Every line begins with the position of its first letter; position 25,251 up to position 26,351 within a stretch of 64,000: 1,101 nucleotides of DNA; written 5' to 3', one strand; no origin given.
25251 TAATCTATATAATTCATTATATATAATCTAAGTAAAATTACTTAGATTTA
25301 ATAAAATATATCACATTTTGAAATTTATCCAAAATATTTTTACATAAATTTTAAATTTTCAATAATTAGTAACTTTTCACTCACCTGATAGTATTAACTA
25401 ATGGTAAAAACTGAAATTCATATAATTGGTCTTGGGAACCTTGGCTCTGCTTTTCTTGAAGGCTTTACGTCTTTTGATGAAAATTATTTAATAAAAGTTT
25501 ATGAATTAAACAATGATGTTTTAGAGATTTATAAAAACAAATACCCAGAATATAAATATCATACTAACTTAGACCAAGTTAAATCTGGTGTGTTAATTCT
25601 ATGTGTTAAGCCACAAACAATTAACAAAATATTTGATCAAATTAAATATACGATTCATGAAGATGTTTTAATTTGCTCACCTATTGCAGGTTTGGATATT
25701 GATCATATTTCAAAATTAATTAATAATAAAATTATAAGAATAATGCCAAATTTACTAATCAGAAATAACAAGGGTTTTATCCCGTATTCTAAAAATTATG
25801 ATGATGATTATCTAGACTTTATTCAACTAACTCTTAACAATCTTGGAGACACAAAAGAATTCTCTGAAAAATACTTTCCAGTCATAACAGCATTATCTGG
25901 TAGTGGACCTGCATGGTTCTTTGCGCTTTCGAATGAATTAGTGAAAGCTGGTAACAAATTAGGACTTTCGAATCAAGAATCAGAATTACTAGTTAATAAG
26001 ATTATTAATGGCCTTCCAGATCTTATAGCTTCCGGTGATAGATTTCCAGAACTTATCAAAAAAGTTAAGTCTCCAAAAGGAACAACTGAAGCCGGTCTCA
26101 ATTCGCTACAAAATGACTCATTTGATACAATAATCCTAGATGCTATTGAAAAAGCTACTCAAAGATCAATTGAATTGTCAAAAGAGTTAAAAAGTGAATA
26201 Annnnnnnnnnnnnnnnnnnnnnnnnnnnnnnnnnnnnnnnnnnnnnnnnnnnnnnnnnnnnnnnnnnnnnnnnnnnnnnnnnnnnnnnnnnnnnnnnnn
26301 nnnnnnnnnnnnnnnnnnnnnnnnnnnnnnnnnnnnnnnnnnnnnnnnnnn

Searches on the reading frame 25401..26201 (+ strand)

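Call 17: search_protein_families(library=ncbifam, max_evalue=1e-25, proteins=[window:25401-26201:+])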
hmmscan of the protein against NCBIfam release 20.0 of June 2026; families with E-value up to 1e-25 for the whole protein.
window:25401-26201:+ (266 aa): 3 families
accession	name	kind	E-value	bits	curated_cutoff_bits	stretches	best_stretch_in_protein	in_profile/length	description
TIGR00112.1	proC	equivalog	1.8e-49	168.7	196.75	1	6-259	1-263/263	pyrroline-5-carboxylate reductase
NF005813.0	PRK07679.1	exception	1.5e-34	119.7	404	1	3-264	3-273/279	pyrroline-5-carboxylate reductase ProI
NF008839.0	PRK11880.2-4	equivalog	1.8e-29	102.9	288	1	5-256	3-249/252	pyrroline-5-carboxylate reductase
